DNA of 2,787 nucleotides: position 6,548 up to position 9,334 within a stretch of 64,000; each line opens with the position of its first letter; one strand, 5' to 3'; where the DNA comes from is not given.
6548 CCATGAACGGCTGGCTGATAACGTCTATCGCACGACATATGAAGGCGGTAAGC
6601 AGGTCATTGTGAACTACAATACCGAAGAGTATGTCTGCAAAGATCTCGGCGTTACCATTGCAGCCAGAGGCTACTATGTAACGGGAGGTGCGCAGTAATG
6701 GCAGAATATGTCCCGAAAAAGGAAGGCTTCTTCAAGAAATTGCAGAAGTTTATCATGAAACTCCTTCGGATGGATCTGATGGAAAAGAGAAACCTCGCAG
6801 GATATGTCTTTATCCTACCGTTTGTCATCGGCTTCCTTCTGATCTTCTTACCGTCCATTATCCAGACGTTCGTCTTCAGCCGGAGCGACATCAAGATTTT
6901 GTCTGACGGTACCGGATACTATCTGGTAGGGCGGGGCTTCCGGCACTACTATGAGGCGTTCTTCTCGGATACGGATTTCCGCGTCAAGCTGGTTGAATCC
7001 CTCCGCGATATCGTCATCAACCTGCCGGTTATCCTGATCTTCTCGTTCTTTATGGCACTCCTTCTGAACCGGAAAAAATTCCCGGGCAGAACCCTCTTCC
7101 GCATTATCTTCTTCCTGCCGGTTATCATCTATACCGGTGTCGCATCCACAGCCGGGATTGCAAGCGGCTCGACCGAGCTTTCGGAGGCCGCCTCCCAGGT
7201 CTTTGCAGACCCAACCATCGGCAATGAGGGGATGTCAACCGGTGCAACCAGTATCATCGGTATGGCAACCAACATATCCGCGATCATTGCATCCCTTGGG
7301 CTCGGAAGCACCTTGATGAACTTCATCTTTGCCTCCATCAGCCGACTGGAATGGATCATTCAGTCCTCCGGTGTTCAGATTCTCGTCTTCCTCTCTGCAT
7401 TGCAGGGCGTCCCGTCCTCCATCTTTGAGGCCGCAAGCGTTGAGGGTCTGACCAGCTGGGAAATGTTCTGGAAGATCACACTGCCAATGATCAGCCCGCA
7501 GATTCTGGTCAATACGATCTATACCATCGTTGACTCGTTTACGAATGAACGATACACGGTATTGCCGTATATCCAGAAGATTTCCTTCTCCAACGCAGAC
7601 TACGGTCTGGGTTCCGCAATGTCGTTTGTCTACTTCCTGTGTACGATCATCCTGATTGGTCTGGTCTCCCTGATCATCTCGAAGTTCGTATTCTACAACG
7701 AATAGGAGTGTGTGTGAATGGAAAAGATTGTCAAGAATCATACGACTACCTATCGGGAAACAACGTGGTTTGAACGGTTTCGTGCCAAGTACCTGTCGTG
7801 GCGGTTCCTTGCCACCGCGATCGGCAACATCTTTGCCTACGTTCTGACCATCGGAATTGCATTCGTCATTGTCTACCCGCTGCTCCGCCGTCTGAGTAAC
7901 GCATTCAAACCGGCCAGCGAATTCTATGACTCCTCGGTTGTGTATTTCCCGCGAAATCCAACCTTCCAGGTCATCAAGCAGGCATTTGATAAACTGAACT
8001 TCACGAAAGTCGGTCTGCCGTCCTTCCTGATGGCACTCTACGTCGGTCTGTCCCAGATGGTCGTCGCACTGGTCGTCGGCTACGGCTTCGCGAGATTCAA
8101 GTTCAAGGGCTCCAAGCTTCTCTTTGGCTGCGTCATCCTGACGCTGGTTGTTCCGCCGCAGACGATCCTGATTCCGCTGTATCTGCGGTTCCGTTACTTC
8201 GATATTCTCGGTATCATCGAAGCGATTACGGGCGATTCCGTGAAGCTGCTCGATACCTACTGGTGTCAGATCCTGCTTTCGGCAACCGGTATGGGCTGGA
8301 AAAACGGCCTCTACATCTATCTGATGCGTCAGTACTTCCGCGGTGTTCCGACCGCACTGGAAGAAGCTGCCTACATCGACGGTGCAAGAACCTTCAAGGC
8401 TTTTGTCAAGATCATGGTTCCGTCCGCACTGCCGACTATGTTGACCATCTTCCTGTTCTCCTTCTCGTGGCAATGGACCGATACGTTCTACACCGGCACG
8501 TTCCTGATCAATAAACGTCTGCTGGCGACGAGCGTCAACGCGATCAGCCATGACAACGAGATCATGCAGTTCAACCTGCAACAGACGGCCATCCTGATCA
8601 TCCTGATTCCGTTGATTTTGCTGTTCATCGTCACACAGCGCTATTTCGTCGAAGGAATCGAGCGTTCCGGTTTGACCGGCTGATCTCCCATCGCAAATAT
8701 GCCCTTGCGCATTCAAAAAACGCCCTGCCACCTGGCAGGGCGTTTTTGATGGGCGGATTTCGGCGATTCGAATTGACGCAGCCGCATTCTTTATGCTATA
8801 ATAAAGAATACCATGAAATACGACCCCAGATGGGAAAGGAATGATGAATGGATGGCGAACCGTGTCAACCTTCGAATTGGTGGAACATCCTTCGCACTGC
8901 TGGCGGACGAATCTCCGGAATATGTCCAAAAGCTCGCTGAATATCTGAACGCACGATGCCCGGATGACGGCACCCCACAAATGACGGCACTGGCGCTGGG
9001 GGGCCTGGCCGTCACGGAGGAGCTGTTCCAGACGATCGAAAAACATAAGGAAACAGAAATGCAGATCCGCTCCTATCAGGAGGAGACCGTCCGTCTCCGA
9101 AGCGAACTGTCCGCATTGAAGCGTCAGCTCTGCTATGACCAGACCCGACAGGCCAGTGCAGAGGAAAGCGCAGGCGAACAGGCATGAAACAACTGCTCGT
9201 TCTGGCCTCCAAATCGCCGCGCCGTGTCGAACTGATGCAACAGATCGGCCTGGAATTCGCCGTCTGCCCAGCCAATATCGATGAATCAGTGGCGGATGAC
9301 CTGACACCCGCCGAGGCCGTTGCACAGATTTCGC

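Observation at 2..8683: Seven-gene operon: two ABC permease pairs enclosing an NHL-propeller/TPR surface protein, a Yip1-like membrane protein and a 983-aa secreted protein of unknown function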

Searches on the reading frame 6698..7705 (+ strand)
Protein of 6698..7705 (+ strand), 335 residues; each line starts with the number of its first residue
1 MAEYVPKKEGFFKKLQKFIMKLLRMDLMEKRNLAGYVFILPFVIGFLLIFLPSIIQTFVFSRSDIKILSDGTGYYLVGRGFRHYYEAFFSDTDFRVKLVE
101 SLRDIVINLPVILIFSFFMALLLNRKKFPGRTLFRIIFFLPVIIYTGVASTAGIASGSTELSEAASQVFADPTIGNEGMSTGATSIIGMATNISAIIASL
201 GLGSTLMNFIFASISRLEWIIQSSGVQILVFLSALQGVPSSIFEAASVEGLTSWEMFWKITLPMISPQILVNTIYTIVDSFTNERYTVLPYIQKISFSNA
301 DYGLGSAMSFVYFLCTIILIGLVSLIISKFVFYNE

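Call 3: search_protein_families(library=pfam, proteins=[window:6698-7705:+], max_evalue=0.01)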
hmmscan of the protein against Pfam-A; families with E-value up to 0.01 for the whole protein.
window:6698-7705:+ (335 aa): 1 family
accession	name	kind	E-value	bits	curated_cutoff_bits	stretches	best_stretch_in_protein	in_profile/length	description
PF00528.27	BPD_transp_1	-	2e-08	34.6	26.4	1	222-326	63-170/184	Binding-protein-dependent transport system inner membrane component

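Call 4: search_protein_families(library=ncbifam, proteins=[window:6698-7705:+], max_evalue=0.01)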
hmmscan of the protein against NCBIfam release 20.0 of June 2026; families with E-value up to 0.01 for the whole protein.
window:6698-7705:+ (335 aa): 16 families
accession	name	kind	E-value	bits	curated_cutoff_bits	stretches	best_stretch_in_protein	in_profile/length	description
TIGR00969.1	3a0106s02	subfamily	2.3e-09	37.1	240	2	238-276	169-207/272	sulfate ABC transporter permease subunit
TIGR01581.1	Mo_ABC_porter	hypoth_equivalog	1.3e-08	34.7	210.3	1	223-276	114-167/225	ABC transporter permease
NF008620.0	PRK11602.1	equivalog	2.7e-07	30.1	442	1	105-149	73-117/291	sulfate/thiosulfate ABC transporter permease CysW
NF007852.0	PRK10561.1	equivalog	3.5e-07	30.3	335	1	224-282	170-232/295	sn-glycerol-3-phosphate ABC transporter permease UgpA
TIGR02140.1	permease_CysW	equivalog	3.6e-07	29.9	329.1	1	79-144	31-95/261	sulfate ABC transporter permease subunit CysW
NF040932.1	ABC_arch_GlcU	equivalog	1.5e-06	28.1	340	1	193-284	120-205/272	glucose ABC transporter permease GlcU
NF006939.0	PRK09421.1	equivalog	2.3e-06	27.2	262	2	101-144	15-58/230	molybdate ABC transporter permease subunit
TIGR02139.1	permease_CysT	equivalog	6.7e-06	25.9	246.1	0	235-272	155-192/265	sulfate ABC transporter permease subunit CysT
NF008208.0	PRK10971.1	equivalog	1.2e-05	24.9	415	0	113-151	75-113/277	sulfate/thiosulfate ABC transporter permease CysT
TIGR02141.1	modB_ABC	equivalog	2.3e-05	24.1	182.6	1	232-274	100-142/208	molybdate ABC transporter permease subunit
TIGR03262.1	PhnU2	equivalog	0.00012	20.9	593.25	1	224-283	421-480/546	putative 2-aminoethylphosphonate ABC transporter permease subunit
NF040931.1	ABC_arch_GlcT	equivalog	0.00013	21.7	360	1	222-316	153-242/278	glucose ABC transporter permease GlcT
NF011624.0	PRK15050.1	equivalog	0.00015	21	247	0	188-278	135-227/297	2-aminoethylphosphonate ABC transporter permease subunit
NF008232.0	PRK10999.1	equivalog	0.0016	17.3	392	1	229-267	392-430/520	maltose ABC transporter permease MalF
NF008231.0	PRK10998.1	equivalog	0.0032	17.1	261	1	227-282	173-228/296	maltose ABC transporter permease MalG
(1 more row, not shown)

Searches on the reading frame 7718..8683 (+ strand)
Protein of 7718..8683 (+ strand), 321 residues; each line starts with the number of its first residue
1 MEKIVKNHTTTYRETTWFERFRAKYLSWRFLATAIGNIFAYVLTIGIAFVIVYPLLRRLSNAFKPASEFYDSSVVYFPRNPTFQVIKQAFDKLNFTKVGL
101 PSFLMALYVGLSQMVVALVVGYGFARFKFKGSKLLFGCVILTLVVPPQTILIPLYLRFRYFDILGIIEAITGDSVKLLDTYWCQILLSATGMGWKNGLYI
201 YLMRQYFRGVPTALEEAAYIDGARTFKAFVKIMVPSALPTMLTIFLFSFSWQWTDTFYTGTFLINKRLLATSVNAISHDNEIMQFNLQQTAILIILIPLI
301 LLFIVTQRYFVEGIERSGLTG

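Call 3: search_protein_families(library=pfam, proteins=[window:7718-8683:+], max_evalue=0.01)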
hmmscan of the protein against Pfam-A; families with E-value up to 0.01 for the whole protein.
window:7718-8683:+ (321 aa): 1 family
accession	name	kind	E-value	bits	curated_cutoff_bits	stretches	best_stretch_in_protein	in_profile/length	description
PF00528.27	BPD_transp_1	-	4.9e-17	62.7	26.4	1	118-313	2-181/184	Binding-protein-dependent transport system inner membrane component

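Call 4: search_protein_families(library=ncbifam, proteins=[window:7718-8683:+], max_evalue=0.01)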
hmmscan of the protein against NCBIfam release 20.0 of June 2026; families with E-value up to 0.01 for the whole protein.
window:7718-8683:+ (321 aa): 10 families
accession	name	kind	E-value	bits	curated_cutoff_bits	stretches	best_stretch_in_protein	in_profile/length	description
NF008210.0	PRK10973.1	equivalog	9.8e-19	68.1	297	1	38-314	10-276/281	sn-glycerol-3-phosphate ABC transporter permease UgpE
NF008231.0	PRK10998.1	equivalog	1.6e-18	67.3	261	1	110-319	96-294/296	maltose ABC transporter permease MalG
NF040932.1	ABC_arch_GlcU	equivalog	4e-16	59.5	340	1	42-316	7-266/272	glucose ABC transporter permease GlcU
NF006939.0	PRK09421.1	equivalog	7.7e-10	38.5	262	1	104-265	17-174/230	molybdate ABC transporter permease subunit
TIGR01581.1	Mo_ABC_porter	hypoth_equivalog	9e-09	35.1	210.3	1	102-250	26-169/225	ABC transporter permease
TIGR02141.1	modB_ABC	equivalog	8e-07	28.9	182.6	1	102-250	3-146/208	molybdate ABC transporter permease subunit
NF040839.1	tungstate_WtpB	equivalog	1.2e-06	28.3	340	1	100-305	47-242/251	tungstate ABC transporter permease WtpB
TIGR02139.1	permease_CysT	equivalog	2.6e-06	27.2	246.1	1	102-305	55-255/265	sulfate ABC transporter permease subunit CysT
NF007047.0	PRK09500.1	equivalog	0.0017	18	326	0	98-256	59-200/257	spermidine/putrescine ABC transporter permease PotC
TIGR00969.1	3a0106s02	subfamily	0.0024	17.4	240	1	102-304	66-265/272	sulfate ABC transporter permease subunit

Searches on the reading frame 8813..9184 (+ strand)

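Call 94: search_protein_families(library=pfam, proteins=[window:8813-9184:+], max_evalue=0.001)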
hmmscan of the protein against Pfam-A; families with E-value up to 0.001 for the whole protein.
window:8813-9184:+ (124 aa): 1 family
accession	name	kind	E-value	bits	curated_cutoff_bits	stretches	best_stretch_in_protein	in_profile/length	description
PF05164.18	ZapA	-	1.9e-07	31.7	23.8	1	18-104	1-86/88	Cell division protein ZapA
